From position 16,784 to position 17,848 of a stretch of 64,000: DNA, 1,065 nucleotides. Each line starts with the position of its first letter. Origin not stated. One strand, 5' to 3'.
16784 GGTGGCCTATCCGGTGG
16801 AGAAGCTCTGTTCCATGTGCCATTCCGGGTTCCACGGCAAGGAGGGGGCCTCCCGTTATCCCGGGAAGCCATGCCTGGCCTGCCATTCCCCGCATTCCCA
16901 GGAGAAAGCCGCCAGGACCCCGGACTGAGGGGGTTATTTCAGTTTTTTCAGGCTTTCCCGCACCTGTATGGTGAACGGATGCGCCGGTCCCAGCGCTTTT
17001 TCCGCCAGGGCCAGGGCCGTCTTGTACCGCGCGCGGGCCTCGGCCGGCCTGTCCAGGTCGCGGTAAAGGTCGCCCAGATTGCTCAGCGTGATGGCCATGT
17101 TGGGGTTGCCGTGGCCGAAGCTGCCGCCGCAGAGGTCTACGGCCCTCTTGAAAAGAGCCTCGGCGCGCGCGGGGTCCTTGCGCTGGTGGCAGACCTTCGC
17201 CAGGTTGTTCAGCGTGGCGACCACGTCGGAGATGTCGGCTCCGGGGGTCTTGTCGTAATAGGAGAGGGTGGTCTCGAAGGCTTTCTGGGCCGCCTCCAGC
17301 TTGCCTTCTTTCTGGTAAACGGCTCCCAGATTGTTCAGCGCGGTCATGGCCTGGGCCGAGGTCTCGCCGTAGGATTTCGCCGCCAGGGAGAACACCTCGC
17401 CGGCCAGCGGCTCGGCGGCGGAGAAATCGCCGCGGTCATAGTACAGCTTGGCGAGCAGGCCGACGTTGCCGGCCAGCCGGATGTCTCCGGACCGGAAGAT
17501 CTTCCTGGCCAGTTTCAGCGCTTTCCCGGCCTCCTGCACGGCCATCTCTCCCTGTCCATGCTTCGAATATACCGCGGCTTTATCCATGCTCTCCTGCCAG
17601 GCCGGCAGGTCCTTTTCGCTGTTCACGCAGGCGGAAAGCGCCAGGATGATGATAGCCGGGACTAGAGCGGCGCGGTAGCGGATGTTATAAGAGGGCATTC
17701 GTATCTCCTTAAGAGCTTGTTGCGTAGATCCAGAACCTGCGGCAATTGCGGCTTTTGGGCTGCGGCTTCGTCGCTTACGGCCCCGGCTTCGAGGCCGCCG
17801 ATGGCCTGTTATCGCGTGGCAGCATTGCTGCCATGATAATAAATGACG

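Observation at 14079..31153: Four -24/-12 promoters with an identical core, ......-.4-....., define a local sigma-54 regulon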

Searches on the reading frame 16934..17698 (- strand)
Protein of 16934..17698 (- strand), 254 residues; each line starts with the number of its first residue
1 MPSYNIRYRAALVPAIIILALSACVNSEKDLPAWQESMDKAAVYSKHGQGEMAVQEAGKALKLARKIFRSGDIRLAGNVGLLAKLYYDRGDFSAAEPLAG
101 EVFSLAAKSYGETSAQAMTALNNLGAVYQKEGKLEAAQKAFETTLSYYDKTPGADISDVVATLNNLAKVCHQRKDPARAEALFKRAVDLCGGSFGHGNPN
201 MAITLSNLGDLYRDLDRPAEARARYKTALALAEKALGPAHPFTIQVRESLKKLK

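Call 9: search_protein_families(library=pfam, proteins=[window:16934-17698:-], max_evalue=0.01)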
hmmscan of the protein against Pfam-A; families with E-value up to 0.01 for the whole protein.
window:16934-17698:- (254 aa): 18 families
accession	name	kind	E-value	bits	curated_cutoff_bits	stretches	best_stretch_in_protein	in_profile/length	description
PF13424.12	TPR_12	-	4.5e-52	174.6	30.1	5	159-234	2-77/77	Tetratricopeptide repeat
PF13374.12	TPR_10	-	1.9e-27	94.8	27.5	4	203-241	3-41/42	Tetratricopeptide repeat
PF07719.23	TPR_2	-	2.1e-17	62.2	27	3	204-234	3-33/34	Tetratricopeptide repeat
PF24885.1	TPR_NPHP3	-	2.1e-15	57.2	100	2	159-238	140-219/239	Nephrocystin-3 TPR domain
PF00515.34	TPR_1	-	7.3e-15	54.5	27.8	2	120-145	3-28/34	Tetratricopeptide repeat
PF13176.12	TPR_7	-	1e-13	50.6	27.9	1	204-237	1-34/36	Tetratricopeptide repeat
PF17874.7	TPR_MalT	-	2.8e-13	50.3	45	2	82-240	7-159/336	MalT-like TPR region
PF13181.12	TPR_8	-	4.1e-12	45.7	25.7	0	120-143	3-26/34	Tetratricopeptide repeat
PF13432.12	TPR_16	-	5e-11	43.3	32.7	1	125-192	4-63/65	Tetratricopeptide repeat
PF13428.12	TPR_14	-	4.3e-09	36.6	23.5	0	163-193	4-34/44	Tetratricopeptide repeat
PF07721.20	TPR_4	-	5.4e-09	36.2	27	0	204-224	3-23/26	Tetratricopeptide repeat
PF14559.12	TPR_19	-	2.2e-06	28.3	25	1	172-232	3-55/68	Tetratricopeptide repeat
PF13431.12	TPR_17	-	8.1e-06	26.2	24.4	0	120-139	15-34/34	Tetratricopeptide repeat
PF13414.12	TPR_11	-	0.00021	21.3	26.8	0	209-231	1-23/42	TPR repeat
PF18055.7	RPN6_N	-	0.0014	19.4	26.5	0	91-163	8-80/117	26S proteasome regulatory subunit RPN6 N-terminal domain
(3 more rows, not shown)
